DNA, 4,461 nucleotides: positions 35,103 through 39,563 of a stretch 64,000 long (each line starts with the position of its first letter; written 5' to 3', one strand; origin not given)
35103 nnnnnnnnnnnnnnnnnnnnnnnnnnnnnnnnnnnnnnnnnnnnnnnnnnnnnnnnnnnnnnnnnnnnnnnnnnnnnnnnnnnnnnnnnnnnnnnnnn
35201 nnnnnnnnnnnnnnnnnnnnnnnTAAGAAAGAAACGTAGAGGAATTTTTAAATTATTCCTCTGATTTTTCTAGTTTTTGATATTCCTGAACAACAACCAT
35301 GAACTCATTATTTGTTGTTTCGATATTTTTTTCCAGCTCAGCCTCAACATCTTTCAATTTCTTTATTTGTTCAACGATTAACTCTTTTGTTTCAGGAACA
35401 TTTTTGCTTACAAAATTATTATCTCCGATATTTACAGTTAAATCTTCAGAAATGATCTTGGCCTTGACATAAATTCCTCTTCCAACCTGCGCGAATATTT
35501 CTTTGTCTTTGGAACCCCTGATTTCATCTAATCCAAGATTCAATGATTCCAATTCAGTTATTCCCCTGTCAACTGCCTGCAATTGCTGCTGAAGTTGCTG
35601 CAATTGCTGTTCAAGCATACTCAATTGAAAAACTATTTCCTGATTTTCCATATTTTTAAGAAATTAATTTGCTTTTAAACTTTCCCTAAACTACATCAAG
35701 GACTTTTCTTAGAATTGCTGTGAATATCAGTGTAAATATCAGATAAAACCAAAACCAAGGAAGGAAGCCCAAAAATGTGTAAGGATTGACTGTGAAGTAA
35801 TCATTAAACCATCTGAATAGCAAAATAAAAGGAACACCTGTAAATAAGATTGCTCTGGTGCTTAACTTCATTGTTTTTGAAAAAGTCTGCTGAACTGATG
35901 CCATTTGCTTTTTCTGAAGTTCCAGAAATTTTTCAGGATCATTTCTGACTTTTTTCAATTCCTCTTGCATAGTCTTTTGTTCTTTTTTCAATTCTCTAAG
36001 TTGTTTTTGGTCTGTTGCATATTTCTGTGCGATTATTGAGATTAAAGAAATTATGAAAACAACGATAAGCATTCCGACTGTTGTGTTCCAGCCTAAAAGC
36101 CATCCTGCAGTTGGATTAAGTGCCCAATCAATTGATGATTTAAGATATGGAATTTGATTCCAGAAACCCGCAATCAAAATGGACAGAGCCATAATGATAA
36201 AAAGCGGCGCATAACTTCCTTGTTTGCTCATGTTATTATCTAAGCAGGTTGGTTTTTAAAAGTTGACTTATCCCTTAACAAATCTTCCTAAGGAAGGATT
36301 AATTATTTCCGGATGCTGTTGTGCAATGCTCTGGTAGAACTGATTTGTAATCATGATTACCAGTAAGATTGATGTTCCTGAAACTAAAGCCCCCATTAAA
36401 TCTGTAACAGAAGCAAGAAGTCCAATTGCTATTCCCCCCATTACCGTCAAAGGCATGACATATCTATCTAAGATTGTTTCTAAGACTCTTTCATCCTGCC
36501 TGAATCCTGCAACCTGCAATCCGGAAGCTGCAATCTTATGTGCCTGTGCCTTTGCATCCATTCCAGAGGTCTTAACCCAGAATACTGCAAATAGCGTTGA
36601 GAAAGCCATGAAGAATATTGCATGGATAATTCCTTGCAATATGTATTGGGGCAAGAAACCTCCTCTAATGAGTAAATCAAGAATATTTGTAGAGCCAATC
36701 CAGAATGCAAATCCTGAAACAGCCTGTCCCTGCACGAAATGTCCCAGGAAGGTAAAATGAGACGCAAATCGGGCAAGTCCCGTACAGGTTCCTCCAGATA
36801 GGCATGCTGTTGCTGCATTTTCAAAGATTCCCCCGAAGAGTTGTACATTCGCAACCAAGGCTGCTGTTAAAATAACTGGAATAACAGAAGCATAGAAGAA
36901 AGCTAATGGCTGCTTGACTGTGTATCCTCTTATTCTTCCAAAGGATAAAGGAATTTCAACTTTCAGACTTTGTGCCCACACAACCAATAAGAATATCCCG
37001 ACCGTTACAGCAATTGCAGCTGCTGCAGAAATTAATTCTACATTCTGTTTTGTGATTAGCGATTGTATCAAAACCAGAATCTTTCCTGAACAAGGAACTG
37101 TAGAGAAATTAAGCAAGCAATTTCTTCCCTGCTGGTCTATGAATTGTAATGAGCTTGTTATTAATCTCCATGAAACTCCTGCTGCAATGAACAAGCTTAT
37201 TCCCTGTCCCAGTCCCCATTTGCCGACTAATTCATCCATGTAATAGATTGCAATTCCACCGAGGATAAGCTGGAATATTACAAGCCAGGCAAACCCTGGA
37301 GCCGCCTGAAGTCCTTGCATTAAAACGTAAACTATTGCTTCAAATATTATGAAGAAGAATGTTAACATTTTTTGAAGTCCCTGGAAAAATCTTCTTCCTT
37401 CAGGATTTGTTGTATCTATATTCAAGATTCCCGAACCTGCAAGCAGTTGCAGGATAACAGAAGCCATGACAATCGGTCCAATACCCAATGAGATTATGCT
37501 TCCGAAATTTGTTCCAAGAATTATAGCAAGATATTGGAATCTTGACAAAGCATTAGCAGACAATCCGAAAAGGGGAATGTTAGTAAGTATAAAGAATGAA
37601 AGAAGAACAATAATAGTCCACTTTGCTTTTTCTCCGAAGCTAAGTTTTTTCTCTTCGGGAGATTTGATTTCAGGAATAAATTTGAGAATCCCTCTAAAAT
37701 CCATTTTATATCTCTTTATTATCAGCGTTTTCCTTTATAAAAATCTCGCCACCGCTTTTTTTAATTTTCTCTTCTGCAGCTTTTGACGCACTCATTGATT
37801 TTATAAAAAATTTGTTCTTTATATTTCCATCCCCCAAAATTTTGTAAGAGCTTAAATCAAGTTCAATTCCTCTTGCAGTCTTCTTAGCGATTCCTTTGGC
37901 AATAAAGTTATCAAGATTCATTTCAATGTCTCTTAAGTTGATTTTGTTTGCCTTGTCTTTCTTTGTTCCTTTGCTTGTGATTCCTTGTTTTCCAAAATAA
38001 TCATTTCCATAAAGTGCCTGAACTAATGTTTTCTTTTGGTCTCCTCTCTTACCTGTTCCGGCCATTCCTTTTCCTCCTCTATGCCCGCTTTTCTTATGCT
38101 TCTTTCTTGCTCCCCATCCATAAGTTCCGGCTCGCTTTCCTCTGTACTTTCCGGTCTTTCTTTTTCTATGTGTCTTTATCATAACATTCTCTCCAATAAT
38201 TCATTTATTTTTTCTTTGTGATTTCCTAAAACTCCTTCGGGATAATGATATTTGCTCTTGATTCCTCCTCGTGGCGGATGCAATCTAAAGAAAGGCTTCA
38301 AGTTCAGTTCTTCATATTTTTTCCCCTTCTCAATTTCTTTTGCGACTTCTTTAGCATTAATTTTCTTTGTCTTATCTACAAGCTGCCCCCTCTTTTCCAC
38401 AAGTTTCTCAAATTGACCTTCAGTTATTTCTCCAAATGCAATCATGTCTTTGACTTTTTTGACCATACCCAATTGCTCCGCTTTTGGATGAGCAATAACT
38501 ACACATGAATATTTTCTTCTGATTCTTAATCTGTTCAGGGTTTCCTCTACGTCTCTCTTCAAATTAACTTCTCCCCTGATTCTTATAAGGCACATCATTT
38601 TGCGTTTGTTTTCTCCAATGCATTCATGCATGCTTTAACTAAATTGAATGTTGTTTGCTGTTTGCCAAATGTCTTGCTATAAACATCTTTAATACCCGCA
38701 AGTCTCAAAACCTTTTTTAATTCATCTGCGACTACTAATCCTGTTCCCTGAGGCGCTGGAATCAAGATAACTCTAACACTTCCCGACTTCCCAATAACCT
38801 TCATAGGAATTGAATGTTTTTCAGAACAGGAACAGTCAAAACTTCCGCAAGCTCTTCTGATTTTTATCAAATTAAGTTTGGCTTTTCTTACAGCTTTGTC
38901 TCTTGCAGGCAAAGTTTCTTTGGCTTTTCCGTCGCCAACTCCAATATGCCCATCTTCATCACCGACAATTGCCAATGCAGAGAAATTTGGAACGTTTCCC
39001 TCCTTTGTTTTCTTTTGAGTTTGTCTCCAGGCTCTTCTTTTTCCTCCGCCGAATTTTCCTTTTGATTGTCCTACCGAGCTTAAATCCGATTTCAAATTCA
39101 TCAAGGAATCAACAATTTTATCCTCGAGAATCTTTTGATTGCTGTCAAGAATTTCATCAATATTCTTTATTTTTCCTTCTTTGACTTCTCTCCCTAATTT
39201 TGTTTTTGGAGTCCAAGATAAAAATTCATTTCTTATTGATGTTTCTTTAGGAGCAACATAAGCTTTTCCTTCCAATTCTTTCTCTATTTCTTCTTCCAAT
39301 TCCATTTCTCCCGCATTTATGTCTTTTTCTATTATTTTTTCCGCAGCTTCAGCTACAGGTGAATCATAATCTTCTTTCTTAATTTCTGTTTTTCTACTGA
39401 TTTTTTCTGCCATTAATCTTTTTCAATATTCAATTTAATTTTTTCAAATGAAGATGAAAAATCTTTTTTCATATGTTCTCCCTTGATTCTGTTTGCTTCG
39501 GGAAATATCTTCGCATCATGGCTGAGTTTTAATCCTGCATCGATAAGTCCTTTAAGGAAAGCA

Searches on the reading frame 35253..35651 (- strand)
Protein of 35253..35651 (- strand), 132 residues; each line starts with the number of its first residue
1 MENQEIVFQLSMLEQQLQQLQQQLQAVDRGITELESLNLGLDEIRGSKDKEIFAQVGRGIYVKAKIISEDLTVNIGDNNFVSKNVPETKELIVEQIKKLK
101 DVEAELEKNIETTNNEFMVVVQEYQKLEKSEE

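Call 21: search_protein_families(library=pfam, proteins=[window:35253-35651:-], max_evalue=0.001)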
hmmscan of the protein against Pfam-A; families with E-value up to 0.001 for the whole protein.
window:35253-35651:- (132 aa): 2 families
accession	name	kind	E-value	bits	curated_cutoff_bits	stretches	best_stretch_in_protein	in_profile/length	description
PF02996.22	Prefoldin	-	2.9e-14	53.5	23.2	1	13-127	1-117/120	Prefoldin subunit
PF01920.25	Prefoldin_2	-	2.8e-05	24.5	27.6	1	4-58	1-53/106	Prefoldin subunit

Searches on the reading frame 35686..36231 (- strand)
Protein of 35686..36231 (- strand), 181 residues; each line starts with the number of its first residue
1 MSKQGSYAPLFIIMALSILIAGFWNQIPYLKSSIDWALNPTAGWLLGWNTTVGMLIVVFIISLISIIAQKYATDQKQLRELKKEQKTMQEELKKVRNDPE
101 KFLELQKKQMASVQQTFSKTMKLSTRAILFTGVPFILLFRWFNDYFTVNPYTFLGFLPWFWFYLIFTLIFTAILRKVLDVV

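Call 21: search_protein_families(library=pfam, proteins=[window:35686-36231:-], max_evalue=0.001)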
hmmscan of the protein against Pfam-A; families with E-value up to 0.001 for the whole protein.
window:35686-36231:- (181 aa): 2 families
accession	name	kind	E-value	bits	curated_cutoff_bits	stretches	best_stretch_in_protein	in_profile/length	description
PF01956.21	EMC3_TMCO1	-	2.4e-10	40.9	27.1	1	50-164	15-130/169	Integral membrane protein EMC3/TMCO1-like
PF12896.12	ANAPC4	-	6.8e-05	22.9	23.1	1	64-146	17-97/203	Anaphase-promoting complex, cyclosome, subunit 4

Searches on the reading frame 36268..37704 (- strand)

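Call 21: search_protein_families(library=pfam, proteins=[window:36268-37704:-], max_evalue=0.001)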
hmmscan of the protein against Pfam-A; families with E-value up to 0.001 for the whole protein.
window:36268-37704:- (478 aa): 2 families
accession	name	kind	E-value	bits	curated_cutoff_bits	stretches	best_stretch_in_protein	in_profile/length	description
PF00344.25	SecY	-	2.6e-57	194.9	32.2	1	69-457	1-306/306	SecY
PF10559.14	Plug_translocon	-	0.00025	21.2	22.1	1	37-68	3-35/35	Plug domain of Sec61p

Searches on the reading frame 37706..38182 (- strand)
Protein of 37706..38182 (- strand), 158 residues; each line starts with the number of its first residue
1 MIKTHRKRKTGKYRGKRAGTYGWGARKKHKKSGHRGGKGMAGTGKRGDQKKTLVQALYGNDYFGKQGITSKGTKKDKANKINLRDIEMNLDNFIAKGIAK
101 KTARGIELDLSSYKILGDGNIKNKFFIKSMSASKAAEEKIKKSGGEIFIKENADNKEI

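Call 21: search_protein_families(library=pfam, proteins=[window:37706-38182:-], max_evalue=0.001)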
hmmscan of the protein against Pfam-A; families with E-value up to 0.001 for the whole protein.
window:37706-38182:- (158 aa): 1 family
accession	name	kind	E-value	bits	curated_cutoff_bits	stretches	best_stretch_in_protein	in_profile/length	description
PF00828.25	Ribosomal_L27A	-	1.1e-09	39.1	21.5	1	88-147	22-71/72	Ribosomal proteins 50S-L15, 50S-L18e, 60S-L27A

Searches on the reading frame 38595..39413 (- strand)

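Call 21: search_protein_families(library=pfam, proteins=[window:38595-39413:-], max_evalue=0.001)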
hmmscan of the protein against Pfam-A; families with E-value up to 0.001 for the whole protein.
window:38595-39413:- (272 aa): 2 families
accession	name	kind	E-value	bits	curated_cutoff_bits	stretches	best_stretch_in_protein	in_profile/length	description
PF03719.21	Ribosomal_S5_C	-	4.7e-22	77.7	21.5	1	208-270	1-62/71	Ribosomal protein S5, C-terminal domain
PF00333.26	Ribosomal_S5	-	5e-18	65.3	27.1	1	130-186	9-65/65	Ribosomal protein S5, N-terminal domain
